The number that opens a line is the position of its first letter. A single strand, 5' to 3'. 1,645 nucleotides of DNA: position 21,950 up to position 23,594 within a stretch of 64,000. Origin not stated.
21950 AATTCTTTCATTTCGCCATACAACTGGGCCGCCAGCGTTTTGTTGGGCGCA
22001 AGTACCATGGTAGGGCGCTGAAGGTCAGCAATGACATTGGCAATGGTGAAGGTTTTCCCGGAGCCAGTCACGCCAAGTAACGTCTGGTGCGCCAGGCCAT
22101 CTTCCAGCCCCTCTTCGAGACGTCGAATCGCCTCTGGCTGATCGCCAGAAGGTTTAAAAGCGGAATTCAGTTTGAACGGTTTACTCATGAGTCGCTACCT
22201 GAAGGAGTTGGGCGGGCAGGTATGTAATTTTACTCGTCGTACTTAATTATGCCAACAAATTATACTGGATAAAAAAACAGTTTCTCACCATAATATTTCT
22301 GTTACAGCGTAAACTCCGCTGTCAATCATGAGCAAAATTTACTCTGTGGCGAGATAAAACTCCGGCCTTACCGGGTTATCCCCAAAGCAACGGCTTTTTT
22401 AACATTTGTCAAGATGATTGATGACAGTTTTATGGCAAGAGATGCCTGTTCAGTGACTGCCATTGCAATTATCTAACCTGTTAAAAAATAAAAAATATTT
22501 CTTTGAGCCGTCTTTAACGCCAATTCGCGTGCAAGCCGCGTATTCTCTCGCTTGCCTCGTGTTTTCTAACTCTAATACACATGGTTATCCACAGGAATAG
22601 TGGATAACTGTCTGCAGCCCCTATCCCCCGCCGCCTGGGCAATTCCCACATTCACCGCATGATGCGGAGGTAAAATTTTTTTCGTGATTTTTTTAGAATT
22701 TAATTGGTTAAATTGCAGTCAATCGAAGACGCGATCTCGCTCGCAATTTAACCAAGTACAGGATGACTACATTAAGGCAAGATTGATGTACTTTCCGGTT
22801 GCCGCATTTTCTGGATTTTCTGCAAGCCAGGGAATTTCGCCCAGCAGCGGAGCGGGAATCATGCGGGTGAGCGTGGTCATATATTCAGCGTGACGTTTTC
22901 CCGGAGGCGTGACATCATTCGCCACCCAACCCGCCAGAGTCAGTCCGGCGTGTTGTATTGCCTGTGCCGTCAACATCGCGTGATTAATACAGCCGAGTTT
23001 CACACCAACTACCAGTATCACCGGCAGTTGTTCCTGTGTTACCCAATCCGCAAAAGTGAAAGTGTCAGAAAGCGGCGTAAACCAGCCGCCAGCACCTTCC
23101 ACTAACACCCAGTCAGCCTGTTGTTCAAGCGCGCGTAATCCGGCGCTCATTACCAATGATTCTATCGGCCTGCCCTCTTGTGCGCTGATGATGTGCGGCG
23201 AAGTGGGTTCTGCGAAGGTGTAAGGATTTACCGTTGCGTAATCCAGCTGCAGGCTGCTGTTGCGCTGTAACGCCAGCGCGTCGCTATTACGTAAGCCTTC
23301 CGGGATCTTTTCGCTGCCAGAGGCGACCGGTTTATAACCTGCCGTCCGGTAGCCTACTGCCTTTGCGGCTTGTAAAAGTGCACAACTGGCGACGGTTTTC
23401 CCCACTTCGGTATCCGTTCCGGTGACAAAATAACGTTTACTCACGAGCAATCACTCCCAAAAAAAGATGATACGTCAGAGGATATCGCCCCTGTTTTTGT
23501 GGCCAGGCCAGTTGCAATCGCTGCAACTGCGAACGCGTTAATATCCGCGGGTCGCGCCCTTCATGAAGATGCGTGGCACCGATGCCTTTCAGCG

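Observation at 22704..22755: Perfect 13-bp inverted repeat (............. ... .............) just downstream of bioD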

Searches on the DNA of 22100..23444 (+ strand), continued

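Call 77: search_dna_similar(query=L084:555-606:+, collection=ecoli_genomes, mode=near, max_rows=8, rows=spread)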
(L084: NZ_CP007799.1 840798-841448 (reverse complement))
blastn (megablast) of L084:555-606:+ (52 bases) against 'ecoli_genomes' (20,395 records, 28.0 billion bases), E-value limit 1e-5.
Records with a match: 421; places in all: 421; records where one place covers at least 80% of the query: 421.
Genomes with a match: 421 of 5426; with a place that covers at least 80% of the query: 421. Places per genome that has any: lowest 1, median 1, highest 1. On chromosomes: 421 places; on plasmids: 0.
Best place of each record, by identity: >=99% 376; 95-99% 45.
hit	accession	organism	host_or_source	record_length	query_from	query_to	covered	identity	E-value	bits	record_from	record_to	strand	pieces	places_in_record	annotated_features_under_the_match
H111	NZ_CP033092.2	Escherichia coli DSM 30083 = JCM 1649 = ATCC 11775 strain ...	-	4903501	1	52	100%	100.0%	4e-18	97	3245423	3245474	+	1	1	none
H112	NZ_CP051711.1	Escherichia coli strain SCU-123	Homo sapiens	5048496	1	52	100%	100.0%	4e-18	97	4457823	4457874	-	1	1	none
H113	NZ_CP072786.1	Escherichia coli strain JA0257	not applicable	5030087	1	52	100%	100.0%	4e-18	97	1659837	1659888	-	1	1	none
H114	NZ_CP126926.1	Escherichia coli O2:K1:H5 strain APEC E19035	Gallus gallus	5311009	1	52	100%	100.0%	4e-18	97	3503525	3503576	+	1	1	none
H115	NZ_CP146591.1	Escherichia coli strain A1.S1.65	Homo sapiens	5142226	1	52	100%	100.0%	4e-18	97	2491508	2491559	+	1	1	none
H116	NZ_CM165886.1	Escherichia coli strain N53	Homo sapiens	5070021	1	52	100%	100.0%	4e-18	97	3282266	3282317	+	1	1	none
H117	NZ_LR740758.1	Escherichia coli strain BEN5202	Gallus gallus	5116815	1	52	100%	100.0%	4e-18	97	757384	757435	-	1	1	none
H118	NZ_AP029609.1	Escherichia coli strain 2022H048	Homo sapiens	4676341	1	52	100%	96.2%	8e-15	86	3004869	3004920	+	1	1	none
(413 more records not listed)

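Call 78: get_annotated_region(hit=H42, flank=10)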
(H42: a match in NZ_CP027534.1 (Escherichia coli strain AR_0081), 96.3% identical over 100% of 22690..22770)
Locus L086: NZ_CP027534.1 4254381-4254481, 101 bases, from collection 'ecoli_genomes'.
description: Escherichia coli strain AR_0081 chromosome, complete genome
organism: Escherichia coli strain AR_0081 (NCBI taxid 562)
replicon: chromosome; assembly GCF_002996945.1
host: missing; source: missing; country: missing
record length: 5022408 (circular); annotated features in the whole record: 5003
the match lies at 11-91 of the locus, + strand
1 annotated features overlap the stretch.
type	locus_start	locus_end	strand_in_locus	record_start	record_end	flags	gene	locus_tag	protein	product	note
CDS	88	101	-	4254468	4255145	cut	bioD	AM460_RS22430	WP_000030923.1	dethiobiotin synthase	-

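Call 79: get_annotated_region(hit=H65, flank=20)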
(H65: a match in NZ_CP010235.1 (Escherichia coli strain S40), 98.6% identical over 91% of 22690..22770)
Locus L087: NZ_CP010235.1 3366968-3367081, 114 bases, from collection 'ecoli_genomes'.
description: Escherichia coli strain S40 chromosome, complete genome
organism: Escherichia coli strain S40 (NCBI taxid 562)
replicon: chromosome; assembly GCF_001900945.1
host: not applicable; source: -; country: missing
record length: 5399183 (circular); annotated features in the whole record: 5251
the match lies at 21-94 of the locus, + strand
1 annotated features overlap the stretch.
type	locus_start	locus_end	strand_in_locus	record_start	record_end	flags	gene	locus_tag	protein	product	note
CDS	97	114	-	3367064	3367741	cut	bioD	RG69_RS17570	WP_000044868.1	dethiobiotin synthase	-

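Call 80: get_annotated_region(hit=H118, flank=20)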
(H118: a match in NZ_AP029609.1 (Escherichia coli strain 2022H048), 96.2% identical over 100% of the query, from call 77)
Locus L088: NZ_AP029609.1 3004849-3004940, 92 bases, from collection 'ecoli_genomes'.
description: Escherichia coli strain 2022H048 chromosome, complete genome
organism: Escherichia coli strain 2022H048 (NCBI taxid 562)
replicon: chromosome; assembly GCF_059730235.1
host: Homo sapiens; source: feces; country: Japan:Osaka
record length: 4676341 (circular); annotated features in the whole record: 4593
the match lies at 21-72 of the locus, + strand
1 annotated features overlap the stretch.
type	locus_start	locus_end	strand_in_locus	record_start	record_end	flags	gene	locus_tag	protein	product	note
CDS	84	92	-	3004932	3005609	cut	bioD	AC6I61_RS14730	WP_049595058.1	dethiobiotin synthase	-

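Call 81: get_annotated_region(hit=H71, flank=20)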
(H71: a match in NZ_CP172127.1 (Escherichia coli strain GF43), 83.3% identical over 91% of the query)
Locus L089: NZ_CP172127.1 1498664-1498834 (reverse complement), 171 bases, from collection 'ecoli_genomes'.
description: Escherichia coli strain GF43 chromosome, complete genome
organism: Escherichia coli strain GF43 (NCBI taxid 562)
replicon: chromosome; assembly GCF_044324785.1
host: -; source: chicken meat; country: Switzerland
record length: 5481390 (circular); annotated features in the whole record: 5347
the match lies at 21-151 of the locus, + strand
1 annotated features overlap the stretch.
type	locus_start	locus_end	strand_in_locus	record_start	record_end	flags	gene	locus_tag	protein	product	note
CDS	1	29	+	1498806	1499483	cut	bioD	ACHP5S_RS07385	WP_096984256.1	dethiobiotin synthase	-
